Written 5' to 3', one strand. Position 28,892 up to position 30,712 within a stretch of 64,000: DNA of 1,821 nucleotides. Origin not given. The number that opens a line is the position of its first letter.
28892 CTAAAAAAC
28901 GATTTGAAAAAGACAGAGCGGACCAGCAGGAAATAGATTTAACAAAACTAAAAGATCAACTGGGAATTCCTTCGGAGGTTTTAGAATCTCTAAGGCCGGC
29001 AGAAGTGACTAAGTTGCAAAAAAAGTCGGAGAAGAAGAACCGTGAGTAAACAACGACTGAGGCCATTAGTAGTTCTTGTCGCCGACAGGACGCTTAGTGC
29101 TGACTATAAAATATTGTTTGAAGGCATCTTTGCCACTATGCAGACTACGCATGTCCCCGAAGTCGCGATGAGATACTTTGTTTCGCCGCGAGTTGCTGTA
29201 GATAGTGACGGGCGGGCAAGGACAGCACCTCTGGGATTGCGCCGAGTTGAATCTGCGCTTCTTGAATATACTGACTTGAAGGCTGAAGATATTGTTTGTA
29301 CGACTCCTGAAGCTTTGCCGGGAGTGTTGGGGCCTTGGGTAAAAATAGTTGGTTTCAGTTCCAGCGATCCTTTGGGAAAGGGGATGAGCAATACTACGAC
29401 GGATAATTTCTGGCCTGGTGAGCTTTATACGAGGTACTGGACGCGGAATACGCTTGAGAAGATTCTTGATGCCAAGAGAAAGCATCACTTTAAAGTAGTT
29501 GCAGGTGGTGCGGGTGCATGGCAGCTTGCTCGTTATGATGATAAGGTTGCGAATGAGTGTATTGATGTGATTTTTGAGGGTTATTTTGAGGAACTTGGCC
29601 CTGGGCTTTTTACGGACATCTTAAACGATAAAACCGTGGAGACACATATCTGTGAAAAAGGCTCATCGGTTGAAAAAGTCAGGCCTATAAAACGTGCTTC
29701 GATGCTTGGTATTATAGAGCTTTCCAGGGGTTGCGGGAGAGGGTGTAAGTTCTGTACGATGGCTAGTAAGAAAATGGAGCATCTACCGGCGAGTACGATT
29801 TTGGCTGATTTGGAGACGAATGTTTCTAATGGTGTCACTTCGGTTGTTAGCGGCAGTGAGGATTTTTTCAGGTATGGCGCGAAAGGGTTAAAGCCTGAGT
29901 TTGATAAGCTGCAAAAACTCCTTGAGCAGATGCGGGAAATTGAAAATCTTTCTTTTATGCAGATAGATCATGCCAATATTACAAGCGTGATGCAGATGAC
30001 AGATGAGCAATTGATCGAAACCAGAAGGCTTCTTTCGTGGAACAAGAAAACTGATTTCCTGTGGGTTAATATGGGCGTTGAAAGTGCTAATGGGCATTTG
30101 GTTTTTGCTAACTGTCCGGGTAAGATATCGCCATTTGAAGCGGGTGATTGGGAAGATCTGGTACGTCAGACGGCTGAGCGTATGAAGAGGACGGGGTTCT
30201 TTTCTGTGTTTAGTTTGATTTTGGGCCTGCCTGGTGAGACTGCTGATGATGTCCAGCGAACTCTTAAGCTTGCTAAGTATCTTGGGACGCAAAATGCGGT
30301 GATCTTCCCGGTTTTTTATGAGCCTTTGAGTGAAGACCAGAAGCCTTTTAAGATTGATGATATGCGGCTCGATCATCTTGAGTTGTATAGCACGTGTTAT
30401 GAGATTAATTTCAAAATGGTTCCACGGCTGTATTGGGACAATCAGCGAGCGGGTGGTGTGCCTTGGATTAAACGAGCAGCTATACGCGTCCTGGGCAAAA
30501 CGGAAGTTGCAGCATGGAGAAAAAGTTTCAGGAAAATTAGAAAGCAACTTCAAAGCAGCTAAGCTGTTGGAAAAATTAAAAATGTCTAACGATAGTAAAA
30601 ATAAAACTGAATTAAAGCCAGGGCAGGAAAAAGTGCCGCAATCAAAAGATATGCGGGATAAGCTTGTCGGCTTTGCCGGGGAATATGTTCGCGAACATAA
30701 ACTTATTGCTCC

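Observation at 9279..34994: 25.7-kb, 18-gene co-directional locus combining envelope propellers, an FtsX-type ABC exporter, a NapGH-like electron conduit, NAD(P)H flavo-iron-sulfur enzymes and a terpenoid cyclase block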

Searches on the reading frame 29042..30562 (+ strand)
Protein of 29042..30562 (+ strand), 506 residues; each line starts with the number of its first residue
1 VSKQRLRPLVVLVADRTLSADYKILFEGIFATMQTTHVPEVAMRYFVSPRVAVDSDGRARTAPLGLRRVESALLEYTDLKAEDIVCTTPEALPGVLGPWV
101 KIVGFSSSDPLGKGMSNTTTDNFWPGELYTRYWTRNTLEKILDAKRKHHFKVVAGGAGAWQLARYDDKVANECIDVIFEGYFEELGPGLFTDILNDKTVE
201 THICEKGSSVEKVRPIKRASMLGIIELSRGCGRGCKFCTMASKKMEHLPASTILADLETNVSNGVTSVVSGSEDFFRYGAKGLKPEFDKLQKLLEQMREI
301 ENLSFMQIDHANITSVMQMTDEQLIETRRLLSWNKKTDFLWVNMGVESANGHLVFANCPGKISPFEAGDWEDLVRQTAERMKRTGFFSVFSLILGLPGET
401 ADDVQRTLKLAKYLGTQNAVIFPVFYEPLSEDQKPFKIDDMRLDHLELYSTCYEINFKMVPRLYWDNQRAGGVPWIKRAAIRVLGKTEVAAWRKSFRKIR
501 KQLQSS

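Call 6: search_protein_families(library=pfam, proteins=[window:29042-30562:+], max_evalue=0.01)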
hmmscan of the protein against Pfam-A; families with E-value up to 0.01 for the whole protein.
window:29042-30562:+ (506 aa): 1 family
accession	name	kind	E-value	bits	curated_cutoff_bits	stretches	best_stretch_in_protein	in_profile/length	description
PF04055.27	Radical_SAM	-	1.3e-12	48.6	29.5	1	225-411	1-166/166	Radical SAM superfamily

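Call 8: search_protein_families(library=ncbifam, proteins=[window:29042-30562:+], max_evalue=0.001)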
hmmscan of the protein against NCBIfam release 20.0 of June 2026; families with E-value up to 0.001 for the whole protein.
window:29042-30562:+ (506 aa): 10 families
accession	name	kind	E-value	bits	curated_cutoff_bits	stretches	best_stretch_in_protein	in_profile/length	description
TIGR04013.1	B12_SAM_MJ_1487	hypoth_equivalog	6.1e-20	71.4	251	2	138-301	60-234/382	TIGR04013 family B12-binding domain/radical SAM domain-containing protein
TIGR01578.1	MiaB-like-B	hypoth_equivalog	5.2e-11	42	314.7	1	138-413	56-311/421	tRNA (N(6)-L-threonylcarbamoyladenosine(37)-C(2))-methylthiotransferase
TIGR00089.1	TIGR00089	subfamily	1.1e-10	40.9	251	1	206-330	125-248/429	MiaB/RimO family radical SAM methylthiotransferase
TIGR01125.1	TIGR01125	equivalog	5.8e-06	25.6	356.95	1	220-409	135-311/432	30S ribosomal protein S12 methylthiotransferase RimO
TIGR01579.1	MiaB-like-C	equivalog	3.1e-05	23.4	357.05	0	221-316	139-234/416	tRNA (N(6)-L-threonylcarbamoyladenosine(37)-C(2))-methylthiotransferase MtaB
TIGR04014.1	B12_SAM_MJ_0865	equivalog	3.7e-05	22.7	360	1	224-414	162-336/434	methyl-coenzyme M reductase glutamine C-methyltransferase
NF040546.1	rSAM_CUAEP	equivalog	0.00015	20.6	500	1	218-277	167-229/468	CUAEP/CCAEP-tail radical SAM (seleno)protein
TIGR01574.1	miaB-methiolase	equivalog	0.00017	20.7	355.3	1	174-415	95-326/437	tRNA (N6-isopentenyl adenosine(37)-C2)-methylthiotransferase MiaB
TIGR01212.1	TIGR01212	equivalog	0.00047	19.4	180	1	234-425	39-216/302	tRNA modification radical SAM protein MnmL/YtqA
NF040542.1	rSAM_RCCLKC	equivalog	0.00072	18.8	450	0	216-284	174-245/423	arsinothricin biosynthesis radical SAM protein ArsL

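Call 11: find_homologous_proteins(query=window:29042-30562:+, max_evalue=0.00001)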
Query window:29042-30562:+ (506 aa): 909 proteins with E <= 0.00001 among 8000 candidates; the best 120 are listed.
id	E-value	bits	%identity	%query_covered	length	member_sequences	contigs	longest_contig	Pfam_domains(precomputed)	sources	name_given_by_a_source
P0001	0.0e+0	1124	96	100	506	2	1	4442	PF04055.28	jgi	-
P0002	0.0e+0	1062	90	100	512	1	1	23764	PF04055.28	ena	-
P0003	0.0e+0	1024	87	100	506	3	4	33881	PF04055.28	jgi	-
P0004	0.0e+0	1009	85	100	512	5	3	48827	PF04055.28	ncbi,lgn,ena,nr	ncbi:MAG: B12-binding domain-containing radical SAM protein [Phycisphaerae bacterium]|nr:B12-binding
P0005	1.9e-297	1005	85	100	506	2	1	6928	PF04055.28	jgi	-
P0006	4.4e-297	1003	84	100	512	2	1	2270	PF04055.28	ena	-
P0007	4.1e-292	987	83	100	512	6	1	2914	PF04055.28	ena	-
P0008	1.0e-285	966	82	100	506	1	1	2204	PF04055.28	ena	-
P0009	9.4e-283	956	81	99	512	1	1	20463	PF04055.28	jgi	-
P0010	2.9e-281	951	80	100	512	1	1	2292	PF04055.28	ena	-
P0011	3.0e-265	898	75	100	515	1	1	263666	PF04055.28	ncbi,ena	-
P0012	2.3e-264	895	76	100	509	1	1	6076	PF04055.28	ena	-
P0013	1.2e-262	890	74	100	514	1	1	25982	PF04055.28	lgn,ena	-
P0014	4.8e-262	888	73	100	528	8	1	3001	PF04055.28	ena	-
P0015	2.7e-259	879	74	100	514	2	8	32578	PF04055.28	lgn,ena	-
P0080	3.0e-229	780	69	98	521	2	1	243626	PF04055.28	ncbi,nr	ncbi:MAG: radical SAM protein [Phycisphaerae bacterium]|nr:radical SAM protein [Phycisphaerae bacter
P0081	5.6e-229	779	65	99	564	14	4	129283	PF04055.28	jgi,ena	jgi:radical SAM superfamily enzyme YgiQ (UPF0313 family)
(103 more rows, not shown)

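Call 12: find_encoding_contigs(protein=P0011, flank=10000, max_places=2)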
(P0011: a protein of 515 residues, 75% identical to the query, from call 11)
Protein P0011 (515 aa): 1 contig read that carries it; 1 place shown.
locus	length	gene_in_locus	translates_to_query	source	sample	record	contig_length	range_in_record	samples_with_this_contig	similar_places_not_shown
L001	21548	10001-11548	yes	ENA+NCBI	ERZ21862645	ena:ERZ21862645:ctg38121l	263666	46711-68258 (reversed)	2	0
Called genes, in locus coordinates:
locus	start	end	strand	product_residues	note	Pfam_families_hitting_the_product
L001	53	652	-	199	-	PF00210:Ferritin (weak), PF02915:Rubrerythrin, PF21349:RUBY_RBDX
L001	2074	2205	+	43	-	-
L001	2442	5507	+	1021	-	PF04851:ResIII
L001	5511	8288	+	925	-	PF01555:N6_N4_Mtase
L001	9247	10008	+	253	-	PF13237:Fer4_10 (weak)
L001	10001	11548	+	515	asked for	PF04055:Radical_SAM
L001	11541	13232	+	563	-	PF01976:DUF116, PF00348:polyprenyl_synt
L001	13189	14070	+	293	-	PF00432:Prenyltrans (faint)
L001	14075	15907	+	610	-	PF00432:Prenyltrans (faint), PF13249:SQHop_cyclase_N, PF07678:TED_complement (faint), PF13243:SQHop_cyclase_C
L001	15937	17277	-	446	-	PF01408:GFO_IDH_MocA, PF19051:GFO_IDH_MocA_C2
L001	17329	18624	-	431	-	PF01408:GFO_IDH_MocA, PF22725:GFO_IDH_MocA_C3 (faint), PF19051:GFO_IDH_MocA_C2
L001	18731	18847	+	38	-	-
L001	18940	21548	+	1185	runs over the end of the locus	PF07953:Toxin_R_bind_N (faint), PF13385:Laminin_G_3, PF07581:Glug (faint), PF13385:Laminin_G_3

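Call 13: find_encoding_contigs(protein=P0080, flank=10000, max_places=2)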
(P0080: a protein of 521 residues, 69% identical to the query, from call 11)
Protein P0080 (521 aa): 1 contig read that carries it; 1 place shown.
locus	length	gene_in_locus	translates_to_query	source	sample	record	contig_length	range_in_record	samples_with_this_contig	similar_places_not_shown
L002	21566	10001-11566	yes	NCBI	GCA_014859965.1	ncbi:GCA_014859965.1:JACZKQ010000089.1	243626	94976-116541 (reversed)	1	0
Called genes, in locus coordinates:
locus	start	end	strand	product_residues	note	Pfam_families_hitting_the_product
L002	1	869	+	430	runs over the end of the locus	PF12801:Fer4_5, PF14697:Fer4_21 (faint), PF12797:Fer4_2 (faint), PF13187:Fer4_9 (faint), PF13237:Fer4_10 (faint), PF12838:Fer4_7 (weak), PF00037:Fer4, PF12837:Fer4_6 (weak), +2 more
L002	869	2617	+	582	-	PF13360:PQQ_2, PF13570:Beta-prop_ACSF4 (faint), PF13360:PQQ_2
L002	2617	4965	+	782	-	PF01257:2Fe-2S_thioredx, PF01512:Complex1_51K, PF10589:NADH_4Fe-4S, PF12838:Fer4_7 (weak), PF13187:Fer4_9 (weak), PF14697:Fer4_21, PF00037:Fer4 (weak)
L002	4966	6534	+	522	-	PF00111:Fer2 (faint), PF13510:Fer2_4, PF14691:Fer4_20, PF01266:DAO, PF01494:FAD_binding_3 (weak), PF01946:Thi4 (weak), PF07992:Pyr_redox_2, PF13450:NAD_binding_8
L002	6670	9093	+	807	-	PF07774:EMC1_C (faint), PF01011:PQQ (faint), PF25293:Beta-prop_EMC1_N (faint), PF13360:PQQ_2, PF13570:Beta-prop_ACSF4 (weak)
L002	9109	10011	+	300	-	PF13237:Fer4_10 (weak)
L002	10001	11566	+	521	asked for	PF04055:Radical_SAM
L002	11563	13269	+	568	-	PF01976:DUF116, PF00348:polyprenyl_synt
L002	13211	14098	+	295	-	PF00432:Prenyltrans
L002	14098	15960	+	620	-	PF00432:Prenyltrans (faint), PF13243:SQHop_cyclase_C, PF13249:SQHop_cyclase_N, PF07678:TED_complement (faint), PF13243:SQHop_cyclase_C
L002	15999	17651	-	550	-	-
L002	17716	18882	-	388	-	PF00364:Biotin_lipoyl (faint)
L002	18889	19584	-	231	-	PF16316:DUF4956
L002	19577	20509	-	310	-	PF09359:VTC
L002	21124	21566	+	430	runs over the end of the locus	PF00923:TAL_FSA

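Call 14: find_encoding_contigs(protein=P0081, flank=10000, max_places=3)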
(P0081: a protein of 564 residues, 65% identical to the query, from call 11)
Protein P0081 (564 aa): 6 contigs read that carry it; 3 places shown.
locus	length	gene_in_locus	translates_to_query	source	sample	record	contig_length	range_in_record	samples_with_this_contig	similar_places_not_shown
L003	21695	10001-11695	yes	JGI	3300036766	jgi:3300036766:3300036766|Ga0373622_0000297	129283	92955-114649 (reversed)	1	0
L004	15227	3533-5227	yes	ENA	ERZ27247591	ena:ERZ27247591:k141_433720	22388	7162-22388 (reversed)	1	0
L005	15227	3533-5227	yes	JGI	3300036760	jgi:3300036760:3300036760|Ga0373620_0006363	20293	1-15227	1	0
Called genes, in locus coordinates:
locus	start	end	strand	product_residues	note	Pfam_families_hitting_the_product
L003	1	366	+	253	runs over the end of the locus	PF00106:adh_short, PF08659:KR (weak), PF13561:adh_short_C2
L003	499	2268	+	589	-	PF01368:DHH, PF02272:DHHA1, PF17768:RecJ_OB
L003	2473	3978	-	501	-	PF13471:Transglut_core3, PF01841:Transglut_core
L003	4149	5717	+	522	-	PF01225:Mur_ligase, PF08245:Mur_ligase_M, PF02875:Mur_ligase_C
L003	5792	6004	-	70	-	PF15919:HicB_lk_antitox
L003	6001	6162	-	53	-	PF07927:HicA_toxin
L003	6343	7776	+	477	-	PF01225:Mur_ligase, PF08245:Mur_ligase_M, PF02875:Mur_ligase_C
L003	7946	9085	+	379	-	PF10555:MraY_sig1 (weak), PF00953:Glycos_transf_4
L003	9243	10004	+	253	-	-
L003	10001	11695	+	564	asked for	PF04055:Radical_SAM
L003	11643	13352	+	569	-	PF01976:DUF116, PF00348:polyprenyl_synt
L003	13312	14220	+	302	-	PF00432:Prenyltrans (weak)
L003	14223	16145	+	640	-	PF00432:Prenyltrans (faint), PF07678:TED_complement (faint), PF13243:SQHop_cyclase_C, PF13249:SQHop_cyclase_N, PF13243:SQHop_cyclase_C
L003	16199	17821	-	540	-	PF00118:Cpn60_TCP1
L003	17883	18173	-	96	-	PF00166:Cpn10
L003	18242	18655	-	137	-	PF00072:Response_reg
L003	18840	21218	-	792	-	PF13424:TPR_12, PF13414:TPR_11, PF13432:TPR_16, PF13424:TPR_12, PF13181:TPR_8, PF13424:TPR_12, PF13414:TPR_11, PF00515:TPR_1, +62 more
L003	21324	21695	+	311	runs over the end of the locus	PF01040:UbiA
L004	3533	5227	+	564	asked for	PF04055:Radical_SAM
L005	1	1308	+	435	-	?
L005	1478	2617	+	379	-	PF10555:MraY_sig1 (weak), PF00953:Glycos_transf_4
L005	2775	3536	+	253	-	-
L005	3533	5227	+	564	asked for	PF04055:Radical_SAM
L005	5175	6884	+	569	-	PF01976:DUF116, PF00348:polyprenyl_synt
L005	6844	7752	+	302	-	PF00432:Prenyltrans (weak)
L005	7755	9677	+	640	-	PF00432:Prenyltrans (faint), PF07678:TED_complement (faint), PF13243:SQHop_cyclase_C, PF13249:SQHop_cyclase_N, PF13243:SQHop_cyclase_C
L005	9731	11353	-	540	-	PF00118:Cpn60_TCP1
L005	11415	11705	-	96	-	PF00166:Cpn10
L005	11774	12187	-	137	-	PF00072:Response_reg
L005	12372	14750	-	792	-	PF13424:TPR_12, PF13414:TPR_11, PF13432:TPR_16, PF13424:TPR_12, PF13181:TPR_8, PF13424:TPR_12, PF13414:TPR_11, PF00515:TPR_1, +62 more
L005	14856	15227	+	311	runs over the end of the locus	PF01040:UbiA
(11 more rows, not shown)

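Call 16: search_solved_structures(query=window:29042-30562:+, max_evalue=1, show_alignments=1)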
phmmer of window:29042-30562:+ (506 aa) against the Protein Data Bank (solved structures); distinct sequences matched with E-value up to 1: 2.
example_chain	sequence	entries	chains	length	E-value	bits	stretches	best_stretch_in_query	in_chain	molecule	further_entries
4jc0_A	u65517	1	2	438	0.022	16.4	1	222-308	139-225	Ribosomal protein S12 methylthiotransferase RimO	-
2qgq_A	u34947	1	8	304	0.023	16.4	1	224-310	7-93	Protein TM_1862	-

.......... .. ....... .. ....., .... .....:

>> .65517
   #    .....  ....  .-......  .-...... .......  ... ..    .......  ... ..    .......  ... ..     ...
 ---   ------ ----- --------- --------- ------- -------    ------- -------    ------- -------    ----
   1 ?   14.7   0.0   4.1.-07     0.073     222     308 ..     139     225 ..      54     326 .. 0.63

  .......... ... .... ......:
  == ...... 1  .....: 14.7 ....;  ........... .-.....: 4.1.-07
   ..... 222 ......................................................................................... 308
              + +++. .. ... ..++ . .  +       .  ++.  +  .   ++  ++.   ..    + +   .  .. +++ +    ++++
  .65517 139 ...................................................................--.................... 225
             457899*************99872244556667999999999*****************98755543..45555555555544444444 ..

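Call 47: find_related_loci(query=A2, collection=metagenome_contigs, flank=10000)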
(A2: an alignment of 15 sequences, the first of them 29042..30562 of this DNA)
Query A2 (506 aa) in metagenome_contigs; peptide patterns used: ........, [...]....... (x = any residue, [..] = any of these).
379 stretches matched a pattern; 280 encode a relative of the query (tblastn E <= 1e-3); the best 80 are kept; 80 distinct loci.
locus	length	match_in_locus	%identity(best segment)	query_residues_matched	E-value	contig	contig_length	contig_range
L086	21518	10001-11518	87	1-506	0e+0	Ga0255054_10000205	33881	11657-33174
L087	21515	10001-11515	82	1-505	0e+0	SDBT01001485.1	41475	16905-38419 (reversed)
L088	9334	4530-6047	73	1-506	0e+0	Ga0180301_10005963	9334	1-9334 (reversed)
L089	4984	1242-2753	72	1-504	0e+0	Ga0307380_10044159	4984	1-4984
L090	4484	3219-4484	85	1-422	0e+0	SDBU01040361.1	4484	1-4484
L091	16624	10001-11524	68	1-504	0e+0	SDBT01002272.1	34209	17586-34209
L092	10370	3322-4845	68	1-504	0e+0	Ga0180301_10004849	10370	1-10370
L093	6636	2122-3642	69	1-503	0e+0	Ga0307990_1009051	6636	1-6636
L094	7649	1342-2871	68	1-506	0e+0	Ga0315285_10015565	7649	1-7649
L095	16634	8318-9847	68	1-506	0e+0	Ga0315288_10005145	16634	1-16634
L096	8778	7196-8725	67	1-506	0e+0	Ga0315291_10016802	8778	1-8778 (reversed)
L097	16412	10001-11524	68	1-504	0e+0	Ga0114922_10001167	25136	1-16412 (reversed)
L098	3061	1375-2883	68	6-504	0e+0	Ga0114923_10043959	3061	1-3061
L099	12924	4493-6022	69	1-506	0e+0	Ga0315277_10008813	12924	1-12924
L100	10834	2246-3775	67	1-506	0e+0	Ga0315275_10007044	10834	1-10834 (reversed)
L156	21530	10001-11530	62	1-506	0e+0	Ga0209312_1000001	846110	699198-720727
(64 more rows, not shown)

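Call 61: predict_structure(alignment_id=A2)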
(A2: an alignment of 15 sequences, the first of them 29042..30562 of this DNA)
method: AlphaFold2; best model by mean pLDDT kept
length: 506 residues; sequences in the alignment: 15
mean_pLDDT: 81.0   pTM: 0.84
mean pLDDT of the five models: 81.0, 80.6, 79.8, 76.1, 75.6
residues with pLDDT >= 90: 182; 70-90: 232; 50-70: 57; < 50: 35
segments of 3 or more residues with pLDDT < 50: 19-21, 23-37, 115-128
pLDDT, mean of each block of 10 residues (from residue 1): 74 71 44 46 57 87 88 95 92 94 88 49 43 82 97 88 86 94 93 97 86 85 82 64 77 93 84 86 89 95 83 89 95 79 63 65 81 91 89 81 91 92 75 76 92 87 78 77 75 86 87
secondary structure, 60 per line:
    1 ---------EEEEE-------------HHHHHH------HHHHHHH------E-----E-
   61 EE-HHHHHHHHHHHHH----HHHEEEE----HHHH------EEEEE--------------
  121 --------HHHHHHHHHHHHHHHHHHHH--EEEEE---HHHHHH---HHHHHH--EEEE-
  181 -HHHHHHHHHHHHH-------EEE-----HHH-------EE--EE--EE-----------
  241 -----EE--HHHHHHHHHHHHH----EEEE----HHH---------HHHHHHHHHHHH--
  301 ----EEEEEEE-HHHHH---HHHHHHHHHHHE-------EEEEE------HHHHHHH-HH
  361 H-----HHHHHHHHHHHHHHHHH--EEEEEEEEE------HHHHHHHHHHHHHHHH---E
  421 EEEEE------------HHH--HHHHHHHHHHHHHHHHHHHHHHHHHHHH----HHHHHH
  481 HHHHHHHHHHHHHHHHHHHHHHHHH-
elements in order: E10-14 H28-33 H40-46 H64-76 E84-87 H92-95 E102-106 H129-148 E151-155 H159-164 H168-173 E176-179 H182-194 E202-204 H250-262 E267-270 H287-298 E305-311 H313-317 H321-331 E340-344 H351-357 H367-383 E386-394 H401-416 E420-425 H443-470 H475-505

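Call 63: fold_search(model_id=the predicted structure, library=pdb)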
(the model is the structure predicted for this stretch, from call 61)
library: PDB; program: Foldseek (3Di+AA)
matches with E <= 10: 1107; with E <= 0.001: 30
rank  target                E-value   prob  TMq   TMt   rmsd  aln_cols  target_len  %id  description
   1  9ccb                  5.9e-12  1.00  0.52  0.61   8.0       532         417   14  X-ray crystal structure of methyl-coenzyme M reductase glutamine methylase (MgmA) from Methanothermobacter marburgensis  (released 2025-01-01)
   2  6fd2_A                8.9e-11  1.00  0.50  0.55  10.3       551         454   14  Radical SAM 1,2-diol dehydratase AprD4 in complex with its substrate paromamine (released 2018-01-17)
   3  9a6d_A                2.0e-10  1.00  0.50  0.55   5.6       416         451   13  Integrative model of MTAB-YVFG by crosslinking MS and deep learning (released 2024-09-18)
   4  7mjz                  2.1e-10  1.00  0.53  0.60   5.9       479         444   13  The structure of MiaB with pentasulfide bridge (released 2021-09-15)
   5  4jc0_B                2.1e-10  1.00  0.49  0.58   6.5       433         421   16  Crystal structure of Thermotoga maritima holo RimO in complex with pentasulfide, Northeast Structural Genomics Consort (released 2013-04-10)
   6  6wtf_A                2.2e-10  1.00  0.53  0.50   4.7       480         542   12  Structure of radical S-adenosylmethionine methyltransferase, TsrM, from Kitasatospora setae with tryptophan substrate  (released 2020-12-23)
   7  7mjw_A                2.3e-10  1.00  0.50  0.56   5.9       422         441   14  Methylated MiaB in the complex with 5'-deoxyadenosine, methionine and RNA (released 2021-09-15)
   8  6fd2_B                2.9e-10  1.00  0.52  0.57   8.5       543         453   13  Radical SAM 1,2-diol dehydratase AprD4 in complex with its substrate paromamine (released 2018-01-17)
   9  7mjy_A                4.4e-10  1.00  0.52  0.58   6.6       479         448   14  MiaB in the complex with s-adenosyl-L-homocysteine and RNA (released 2021-09-15)
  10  4jc0_A                4.6e-10  1.00  0.49  0.58   5.5       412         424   16  Crystal structure of Thermotoga maritima holo RimO in complex with pentasulfide, Northeast Structural Genomics Consort (released 2013-04-10)
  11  6wte_A                5.7e-10  1.00  0.53  0.48   5.9       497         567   13  Structure of radical S-adenosylmethionine methyltransferase, TsrM, from Kitasatospora setae with cobalamin and [4Fe-4S (released 2020-12-23)
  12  6wtf_B                6.7e-10  1.00  0.53  0.50   4.7       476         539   12  Structure of radical S-adenosylmethionine methyltransferase, TsrM, from Kitasatospora setae with tryptophan substrate  (released 2020-12-23)
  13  7mjx_A                8.7e-10  1.00  0.51  0.57   5.3       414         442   15  MiaB in the complex with 5'-deoxyadenosine, methionine and RNA (released 2021-09-15)
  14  9n1d                  1.6e-09  1.00  0.47  0.39   7.5       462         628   14  Crystal structure of CysS from Corallococcus sp. CA054B with 5'-deoxyadenosine and methionine bound (released 2026-01-28)
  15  7mjv_A                2.8e-09  1.00  0.52  0.58   5.3       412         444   14  MiaB in the complex with s-adenosylmethionine and RNA (released 2021-09-15)
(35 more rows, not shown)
